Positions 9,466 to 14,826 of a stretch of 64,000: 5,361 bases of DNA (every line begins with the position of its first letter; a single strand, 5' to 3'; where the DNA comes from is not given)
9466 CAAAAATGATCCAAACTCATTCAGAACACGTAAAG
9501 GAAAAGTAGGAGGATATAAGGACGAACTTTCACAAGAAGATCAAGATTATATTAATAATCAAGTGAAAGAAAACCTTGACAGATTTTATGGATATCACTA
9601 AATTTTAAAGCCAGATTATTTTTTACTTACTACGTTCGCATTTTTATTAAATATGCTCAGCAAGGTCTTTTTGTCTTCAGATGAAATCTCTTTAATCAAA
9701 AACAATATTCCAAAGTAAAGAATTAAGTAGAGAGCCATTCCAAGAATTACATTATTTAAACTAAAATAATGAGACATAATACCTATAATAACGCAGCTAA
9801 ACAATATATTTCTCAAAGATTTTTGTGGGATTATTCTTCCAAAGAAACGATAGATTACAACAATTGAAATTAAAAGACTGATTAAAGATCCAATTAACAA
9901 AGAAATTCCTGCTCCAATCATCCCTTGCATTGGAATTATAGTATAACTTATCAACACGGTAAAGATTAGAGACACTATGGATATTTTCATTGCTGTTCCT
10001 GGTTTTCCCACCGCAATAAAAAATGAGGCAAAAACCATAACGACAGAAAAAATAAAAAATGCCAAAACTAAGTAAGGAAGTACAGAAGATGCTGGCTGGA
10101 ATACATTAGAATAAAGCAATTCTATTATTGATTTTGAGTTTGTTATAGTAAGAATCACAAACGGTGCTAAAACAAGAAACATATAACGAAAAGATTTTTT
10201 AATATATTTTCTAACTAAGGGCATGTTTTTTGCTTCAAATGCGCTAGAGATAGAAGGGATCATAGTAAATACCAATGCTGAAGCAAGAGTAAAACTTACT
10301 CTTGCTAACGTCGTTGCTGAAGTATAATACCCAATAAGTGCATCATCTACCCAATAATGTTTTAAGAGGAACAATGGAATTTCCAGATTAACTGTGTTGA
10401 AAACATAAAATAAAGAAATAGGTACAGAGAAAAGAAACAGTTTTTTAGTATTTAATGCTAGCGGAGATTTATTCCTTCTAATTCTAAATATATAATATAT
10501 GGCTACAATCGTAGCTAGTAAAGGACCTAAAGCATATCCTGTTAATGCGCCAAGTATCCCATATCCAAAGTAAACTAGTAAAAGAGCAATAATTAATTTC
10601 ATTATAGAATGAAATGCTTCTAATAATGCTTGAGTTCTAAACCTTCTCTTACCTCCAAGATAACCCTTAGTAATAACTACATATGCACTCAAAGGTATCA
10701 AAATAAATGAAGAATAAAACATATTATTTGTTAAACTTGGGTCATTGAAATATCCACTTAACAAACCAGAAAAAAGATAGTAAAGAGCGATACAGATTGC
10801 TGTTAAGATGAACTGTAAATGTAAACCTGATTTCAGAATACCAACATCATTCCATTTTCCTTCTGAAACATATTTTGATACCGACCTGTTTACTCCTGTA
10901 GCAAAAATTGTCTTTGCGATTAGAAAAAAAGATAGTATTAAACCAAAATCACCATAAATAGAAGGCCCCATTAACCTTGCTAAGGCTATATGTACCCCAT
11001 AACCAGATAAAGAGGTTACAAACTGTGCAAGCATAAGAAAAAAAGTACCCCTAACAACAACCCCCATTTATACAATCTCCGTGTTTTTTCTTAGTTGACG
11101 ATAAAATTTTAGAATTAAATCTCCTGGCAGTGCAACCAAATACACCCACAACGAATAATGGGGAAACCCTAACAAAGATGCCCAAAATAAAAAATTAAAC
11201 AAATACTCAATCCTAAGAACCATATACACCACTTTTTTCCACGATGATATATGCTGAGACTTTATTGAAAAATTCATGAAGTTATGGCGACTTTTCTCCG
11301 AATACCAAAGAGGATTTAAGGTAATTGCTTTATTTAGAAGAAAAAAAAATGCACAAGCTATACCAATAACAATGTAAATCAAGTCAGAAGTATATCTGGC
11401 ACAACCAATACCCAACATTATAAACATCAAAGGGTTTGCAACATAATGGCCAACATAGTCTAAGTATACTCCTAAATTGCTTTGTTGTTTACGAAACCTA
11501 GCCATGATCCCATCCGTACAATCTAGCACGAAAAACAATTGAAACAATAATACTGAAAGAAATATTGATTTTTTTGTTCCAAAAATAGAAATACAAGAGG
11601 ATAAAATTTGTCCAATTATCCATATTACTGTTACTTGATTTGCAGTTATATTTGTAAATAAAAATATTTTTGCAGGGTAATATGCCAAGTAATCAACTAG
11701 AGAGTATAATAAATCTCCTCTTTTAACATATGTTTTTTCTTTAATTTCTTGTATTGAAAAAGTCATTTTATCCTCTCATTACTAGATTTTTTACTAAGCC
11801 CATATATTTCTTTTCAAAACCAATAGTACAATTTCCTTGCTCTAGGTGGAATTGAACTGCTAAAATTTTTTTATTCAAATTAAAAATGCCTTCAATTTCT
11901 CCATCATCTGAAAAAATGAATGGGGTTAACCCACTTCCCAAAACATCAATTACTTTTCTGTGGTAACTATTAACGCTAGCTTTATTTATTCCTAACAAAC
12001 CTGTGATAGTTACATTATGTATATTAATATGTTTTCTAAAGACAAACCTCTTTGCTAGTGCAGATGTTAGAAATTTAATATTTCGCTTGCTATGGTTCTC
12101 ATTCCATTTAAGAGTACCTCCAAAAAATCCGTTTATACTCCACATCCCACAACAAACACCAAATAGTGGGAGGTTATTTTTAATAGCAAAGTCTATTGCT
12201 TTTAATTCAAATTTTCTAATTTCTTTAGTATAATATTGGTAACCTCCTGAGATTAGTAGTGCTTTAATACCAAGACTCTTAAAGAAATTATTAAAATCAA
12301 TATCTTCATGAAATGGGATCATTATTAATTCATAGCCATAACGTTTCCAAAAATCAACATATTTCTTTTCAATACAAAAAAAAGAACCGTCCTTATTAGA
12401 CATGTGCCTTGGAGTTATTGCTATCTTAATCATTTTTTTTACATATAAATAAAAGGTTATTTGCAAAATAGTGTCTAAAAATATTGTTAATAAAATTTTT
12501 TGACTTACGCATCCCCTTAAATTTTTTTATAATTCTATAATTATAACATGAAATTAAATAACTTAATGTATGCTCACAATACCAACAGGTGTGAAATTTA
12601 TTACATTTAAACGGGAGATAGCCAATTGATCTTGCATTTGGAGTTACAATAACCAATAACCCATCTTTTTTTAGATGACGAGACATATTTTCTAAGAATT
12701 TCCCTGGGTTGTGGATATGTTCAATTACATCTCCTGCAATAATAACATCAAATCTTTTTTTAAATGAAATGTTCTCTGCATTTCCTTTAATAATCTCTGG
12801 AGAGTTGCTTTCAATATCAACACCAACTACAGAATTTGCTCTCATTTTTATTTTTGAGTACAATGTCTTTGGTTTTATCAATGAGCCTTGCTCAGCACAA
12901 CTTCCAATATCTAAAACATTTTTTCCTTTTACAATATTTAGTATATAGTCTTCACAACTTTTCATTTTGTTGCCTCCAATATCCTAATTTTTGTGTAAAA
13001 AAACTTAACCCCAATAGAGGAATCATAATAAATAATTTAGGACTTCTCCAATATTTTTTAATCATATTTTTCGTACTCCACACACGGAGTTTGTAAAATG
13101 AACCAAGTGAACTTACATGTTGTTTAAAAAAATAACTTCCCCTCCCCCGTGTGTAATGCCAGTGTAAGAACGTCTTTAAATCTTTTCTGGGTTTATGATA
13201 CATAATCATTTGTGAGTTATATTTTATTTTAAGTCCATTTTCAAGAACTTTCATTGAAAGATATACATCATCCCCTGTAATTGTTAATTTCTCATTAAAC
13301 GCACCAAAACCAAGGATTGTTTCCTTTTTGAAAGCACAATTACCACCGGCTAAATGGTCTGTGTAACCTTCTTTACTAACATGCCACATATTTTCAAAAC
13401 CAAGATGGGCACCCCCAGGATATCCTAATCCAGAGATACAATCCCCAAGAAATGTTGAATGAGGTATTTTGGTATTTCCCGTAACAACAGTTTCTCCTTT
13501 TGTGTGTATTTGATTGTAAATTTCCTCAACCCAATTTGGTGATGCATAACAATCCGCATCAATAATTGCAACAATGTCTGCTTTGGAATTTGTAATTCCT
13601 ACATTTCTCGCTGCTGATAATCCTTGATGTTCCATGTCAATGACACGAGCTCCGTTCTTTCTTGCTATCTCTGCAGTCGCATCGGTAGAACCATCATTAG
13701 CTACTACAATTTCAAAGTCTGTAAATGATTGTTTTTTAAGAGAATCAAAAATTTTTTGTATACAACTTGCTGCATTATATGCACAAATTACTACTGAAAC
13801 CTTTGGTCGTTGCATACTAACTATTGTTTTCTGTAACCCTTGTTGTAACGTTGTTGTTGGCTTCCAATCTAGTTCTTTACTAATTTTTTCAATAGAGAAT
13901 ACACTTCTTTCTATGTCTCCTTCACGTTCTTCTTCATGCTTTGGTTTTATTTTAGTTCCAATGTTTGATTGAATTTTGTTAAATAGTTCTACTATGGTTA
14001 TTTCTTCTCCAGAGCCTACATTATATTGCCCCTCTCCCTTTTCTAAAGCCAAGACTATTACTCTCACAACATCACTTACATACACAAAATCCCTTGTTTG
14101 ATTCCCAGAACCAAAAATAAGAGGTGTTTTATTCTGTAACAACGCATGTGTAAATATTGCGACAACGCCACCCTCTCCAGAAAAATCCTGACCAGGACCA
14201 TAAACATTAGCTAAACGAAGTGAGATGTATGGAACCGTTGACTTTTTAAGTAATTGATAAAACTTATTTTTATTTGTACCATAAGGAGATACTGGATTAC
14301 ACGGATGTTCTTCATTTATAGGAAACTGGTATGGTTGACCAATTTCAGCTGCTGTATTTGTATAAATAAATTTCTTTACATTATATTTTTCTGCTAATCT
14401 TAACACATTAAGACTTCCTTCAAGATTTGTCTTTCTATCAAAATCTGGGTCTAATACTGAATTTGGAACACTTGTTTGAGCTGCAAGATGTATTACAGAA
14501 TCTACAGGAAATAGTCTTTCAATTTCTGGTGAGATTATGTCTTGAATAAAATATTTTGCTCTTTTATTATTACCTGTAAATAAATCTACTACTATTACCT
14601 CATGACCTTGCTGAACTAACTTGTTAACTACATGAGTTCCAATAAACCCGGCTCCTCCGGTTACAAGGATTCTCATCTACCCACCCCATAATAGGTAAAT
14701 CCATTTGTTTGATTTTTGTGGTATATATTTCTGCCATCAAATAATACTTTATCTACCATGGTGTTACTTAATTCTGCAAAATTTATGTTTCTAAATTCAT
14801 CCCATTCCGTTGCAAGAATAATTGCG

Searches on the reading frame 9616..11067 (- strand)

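Call 3: search_protein_families(library=pfam, proteins=[window:9616-11067:-], max_evalue=0.01)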
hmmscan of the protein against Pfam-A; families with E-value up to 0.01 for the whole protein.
window:9616-11067:- (483 aa): 4 families
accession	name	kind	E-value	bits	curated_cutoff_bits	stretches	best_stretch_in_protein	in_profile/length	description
PF01943.22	Polysacc_synt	-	2.3e-22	80.2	28.2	1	4-276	1-273/274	Polysaccharide biosynthesis protein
PF13440.11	Polysacc_synt_3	-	5e-18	65.8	23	1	29-326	2-291/293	Polysaccharide biosynthesis protein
PF03023.19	MurJ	-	3.8e-09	36.1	27.4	1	87-433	69-427/451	Lipid II flippase MurJ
PF01554.23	MatE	-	5.1e-07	30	24.9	1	238-376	23-161/161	MatE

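Call 55: search_protein_families(library=ncbifam, proteins=[window:9616-11067:-], max_evalue=1e-8)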
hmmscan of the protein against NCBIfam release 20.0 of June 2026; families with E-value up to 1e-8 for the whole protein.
window:9616-11067:- (483 aa): 2 families
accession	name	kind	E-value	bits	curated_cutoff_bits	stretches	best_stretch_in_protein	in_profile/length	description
TIGR02900.1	spore_V_B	equivalog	2.8e-20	72.5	372.3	1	5-453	2-481/488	stage V sporulation protein B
TIGR01695.1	murJ_mviN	equivalog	8.2e-09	34.7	235.55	0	86-434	94-456/506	murein biosynthesis integral membrane protein MurJ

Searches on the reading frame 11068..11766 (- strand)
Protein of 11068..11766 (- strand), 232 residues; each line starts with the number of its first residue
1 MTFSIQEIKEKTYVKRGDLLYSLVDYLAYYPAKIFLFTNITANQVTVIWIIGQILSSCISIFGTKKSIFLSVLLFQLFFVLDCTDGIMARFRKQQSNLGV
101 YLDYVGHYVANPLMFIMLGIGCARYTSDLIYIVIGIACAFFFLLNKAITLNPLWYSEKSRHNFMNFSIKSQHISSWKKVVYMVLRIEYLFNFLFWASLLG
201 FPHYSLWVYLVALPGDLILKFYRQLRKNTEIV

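Call 3: search_protein_families(library=pfam, proteins=[window:11068-11766:-], max_evalue=0.01)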
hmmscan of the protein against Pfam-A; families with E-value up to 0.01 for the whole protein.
window:11068-11766:- (232 aa): 1 family
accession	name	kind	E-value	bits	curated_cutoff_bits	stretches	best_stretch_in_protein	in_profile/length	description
PF01066.26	CDP-OH_P_transf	-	2.9e-09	37.9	22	1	41-152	3-109/152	CDP-alcohol phosphatidyltransferase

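Call 55: search_protein_families(library=ncbifam, proteins=[window:11068-11766:-], max_evalue=1e-8)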
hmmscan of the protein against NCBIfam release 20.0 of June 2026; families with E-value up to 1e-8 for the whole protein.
window:11068-11766:- (232 aa): 1 family
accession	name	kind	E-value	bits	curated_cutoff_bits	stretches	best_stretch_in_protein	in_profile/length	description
NF040950.1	archin_ph_syn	equivalog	1.2e-09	38.3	180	1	32-134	16-115/191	archaetidylinositol phosphate synthase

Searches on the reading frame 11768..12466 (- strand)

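Call 3: search_protein_families(library=pfam, proteins=[window:11768-12466:-], max_evalue=0.01)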
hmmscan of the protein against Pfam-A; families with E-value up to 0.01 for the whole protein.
window:11768-12466:- (232 aa): 2 families
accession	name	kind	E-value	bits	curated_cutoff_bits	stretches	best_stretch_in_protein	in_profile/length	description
PF07722.19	Peptidase_C26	-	6.2e-19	69.1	20.5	1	30-209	23-219/219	Peptidase C26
PF00117.34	GATase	-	2.5e-17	63.6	22.8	1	41-210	18-173/190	Glutamine amidotransferase class-I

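Call 55: search_protein_families(library=ncbifam, proteins=[window:11768-12466:-], max_evalue=1e-8)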
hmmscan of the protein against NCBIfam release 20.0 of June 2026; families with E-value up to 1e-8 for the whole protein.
window:11768-12466:- (232 aa): 1 family
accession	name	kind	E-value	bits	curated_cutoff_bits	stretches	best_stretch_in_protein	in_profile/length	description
NF045546.1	GCDPHdlase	equivalog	2.5e-17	63.6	250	0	31-128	21-123/198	gamma-glutamyl-CDP-amidate hydrolase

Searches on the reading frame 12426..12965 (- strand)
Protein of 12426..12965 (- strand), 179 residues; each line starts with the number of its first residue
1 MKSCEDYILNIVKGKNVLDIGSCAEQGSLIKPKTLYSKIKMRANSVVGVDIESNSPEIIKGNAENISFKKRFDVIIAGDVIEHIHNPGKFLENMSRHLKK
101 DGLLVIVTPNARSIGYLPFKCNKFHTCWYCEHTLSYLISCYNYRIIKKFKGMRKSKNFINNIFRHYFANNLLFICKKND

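Call 3: search_protein_families(library=pfam, proteins=[window:12426-12965:-], max_evalue=0.01)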
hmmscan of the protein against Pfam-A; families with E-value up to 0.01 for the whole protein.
window:12426-12965:- (179 aa): 5 families
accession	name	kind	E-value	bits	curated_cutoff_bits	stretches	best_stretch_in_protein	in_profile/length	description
PF13489.12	Methyltransf_23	-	4.7e-14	52.9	27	1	13-134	22-150/164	Methyltransferase domain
PF08241.18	Methyltransf_11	-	1.1e-10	42.4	21.2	1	51-106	26-95/95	Methyltransferase domain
PF13847.12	Methyltransf_31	-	4.5e-10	39.8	27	1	59-110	59-113/145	Methyltransferase domain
PF08242.18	Methyltransf_12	-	2.5e-07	31.8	30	1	62-104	54-98/98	Methyltransferase domain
PF13649.12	Methyltransf_25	-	2.8e-06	28.4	27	1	56-102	48-97/97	Methyltransferase domain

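Call 55: search_protein_families(library=ncbifam, proteins=[window:12426-12965:-], max_evalue=1e-8)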
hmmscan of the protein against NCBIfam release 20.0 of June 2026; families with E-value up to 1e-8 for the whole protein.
window:12426-12965:- (179 aa): 0 families

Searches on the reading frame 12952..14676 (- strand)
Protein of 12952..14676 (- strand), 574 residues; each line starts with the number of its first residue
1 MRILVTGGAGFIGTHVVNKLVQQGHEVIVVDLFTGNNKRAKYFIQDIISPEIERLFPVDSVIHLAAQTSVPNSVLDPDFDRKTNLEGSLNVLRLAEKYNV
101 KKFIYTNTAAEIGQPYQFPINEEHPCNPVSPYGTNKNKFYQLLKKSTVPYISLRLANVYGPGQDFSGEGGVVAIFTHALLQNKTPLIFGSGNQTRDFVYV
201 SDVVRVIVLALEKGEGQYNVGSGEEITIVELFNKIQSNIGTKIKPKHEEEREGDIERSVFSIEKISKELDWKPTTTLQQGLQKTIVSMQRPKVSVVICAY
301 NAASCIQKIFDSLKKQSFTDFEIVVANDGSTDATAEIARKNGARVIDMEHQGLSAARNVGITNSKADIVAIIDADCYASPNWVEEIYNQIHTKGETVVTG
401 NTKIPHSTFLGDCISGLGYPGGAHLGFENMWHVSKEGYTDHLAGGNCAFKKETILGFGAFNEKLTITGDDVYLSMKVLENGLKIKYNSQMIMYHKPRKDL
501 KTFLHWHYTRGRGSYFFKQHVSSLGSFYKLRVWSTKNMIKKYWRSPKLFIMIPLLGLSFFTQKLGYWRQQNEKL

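Call 3: search_protein_families(library=pfam, proteins=[window:12952-14676:-], max_evalue=0.01)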
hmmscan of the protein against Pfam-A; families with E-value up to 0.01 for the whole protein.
window:12952-14676:- (574 aa): 15 families
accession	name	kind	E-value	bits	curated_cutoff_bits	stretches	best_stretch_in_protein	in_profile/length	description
PF01370.27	Epimerase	-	4.1e-50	170.9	20.9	1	3-221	1-240/240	NAD dependent epimerase/dehydratase family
PF16363.11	GDP_Man_Dehyd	-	3.5e-43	148.8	27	1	4-284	1-332/332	GDP-mannose 4,6 dehydratase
PF00535.33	Glycos_transf_2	-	6.2e-30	104.8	23.3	1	294-402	1-115/168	Glycosyl transferase family 2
PF13641.12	Glyco_tranf_2_3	-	6.7e-19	69.2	27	1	291-503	1-220/230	Glycosyltransferase like family 2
PF01073.25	3Beta_HSD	-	3.4e-18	66.1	22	1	4-212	1-230/280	3-beta hydroxysteroid dehydrogenase/isomerase family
PF04321.23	RmlD_sub_bind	-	3.7e-13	49.6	27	1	1-285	1-282/287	RmlD substrate binding domain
PF02719.21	Polysacc_synt_2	-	1.6e-11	44.4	20.2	1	3-245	1-253/293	Polysaccharide biosynthesis protein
PF10111.15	Glyco_tranf_2_2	-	1.3e-09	38.4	27.3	1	294-390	1-106/276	Glycosyltransferase like family 2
PF07993.18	NAD_binding_4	-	1.8e-07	31.1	20.1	1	57-122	88-150/258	Male sterility protein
PF13460.12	NAD_binding_10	-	6.5e-06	26.6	27.2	1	7-157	1-145/184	NAD(P)H-binding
PF13632.12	Glyco_trans_2_3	-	0.00014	22.1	27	1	368-559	1-196/198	Glycosyl transferase family group 2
PF13506.12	Glyco_transf_21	-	0.00053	19.9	21.7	1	361-504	26-166/174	Glycosyl transferase family 21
PF00106.31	adh_short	-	0.006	16.5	26.6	0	3-32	3-32/195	short chain dehydrogenase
PF03071.21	GNT-I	-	0.006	15.9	25.4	1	263-354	66-158/434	GNT-I family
PF08659.16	KR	-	0.0081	16.5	22.6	0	3-30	3-30/180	KR domain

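Call 55: search_protein_families(library=ncbifam, proteins=[window:12952-14676:-], max_evalue=1e-8)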
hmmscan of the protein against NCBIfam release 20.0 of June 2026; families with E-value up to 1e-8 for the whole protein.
window:12952-14676:- (574 aa): 32 families (the best 25 are shown)
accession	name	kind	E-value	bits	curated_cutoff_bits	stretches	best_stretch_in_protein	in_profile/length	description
TIGR01179.1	galE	equivalog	8.3e-44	149.8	262.3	1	2-283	1-320/332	UDP-glucose 4-epimerase GalE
TIGR04180.1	EDH_00030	hypoth_equivalog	6e-38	130.6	475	1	3-274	1-295/297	NAD-dependent 4,6-dehydratase LegB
TIGR01181.1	dTDP_gluc_dehyt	equivalog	6.2e-37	127.4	365.1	1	2-285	1-308/321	dTDP-glucose 4,6-dehydratase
TIGR02197.1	heptose_epim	equivalog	2e-31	109.3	274.6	1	3-241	1-262/316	ADP-glyceromanno-heptose 6-epimerase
NF041875.1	EPS_EpsD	equivalog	9.5e-30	104.1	370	1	293-540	1-253/325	exopolysaccharide biosynthesis glycosyltransferase EpsD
NF007956.0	PRK10675.1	subfamily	3.7e-25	88.8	394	1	1-284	1-325/338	UDP-glucose 4-epimerase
NF011728.1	PRK15181.1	equivalog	8.5e-25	87.5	760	1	58-285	91-334/348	Vi polysaccharide biosynthesis UDP-N-acetylglucosaminuronic acid C-4 epimerase TviC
TIGR03965.1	mycofact_glyco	equivalog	2.1e-24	86.2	280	1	289-512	72-298/467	mycofactocin biosynthesis glycosyltransferase MftF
NF007490.0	PRK10084.1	subfamily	2.1e-23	82.9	649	1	1-285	1-331/361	dTDP-glucose 4,6-dehydratase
NF007482.0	PRK10073.1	equivalog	1.1e-19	70.6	423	1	289-390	4-110/334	glycosyltransferase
NF008360.0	PRK11150.1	equivalog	2.2e-19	69.8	452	1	3-225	2-240/310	ADP-glyceromanno-heptose 6-epimerase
TIGR03937.1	PgaC_IcaA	equivalog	4.8e-19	68.6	422.3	1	283-492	37-248/407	poly-beta-1,6-N-acetyl-D-glucosamine synthase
NF047922.1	GDPFucSynFcl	equivalog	1.6e-18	67.3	500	1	2-284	4-297/308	GDP-L-fucose synthase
TIGR03466.1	HpnA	hypoth_equivalog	6.7e-18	64.7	367.65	1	1-134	1-140/327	hopanoid-associated sugar epimerase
NF007582.0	PRK10217.1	equivalog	2.8e-17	62.9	698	1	2-285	3-328/355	dTDP-glucose 4,6-dehydratase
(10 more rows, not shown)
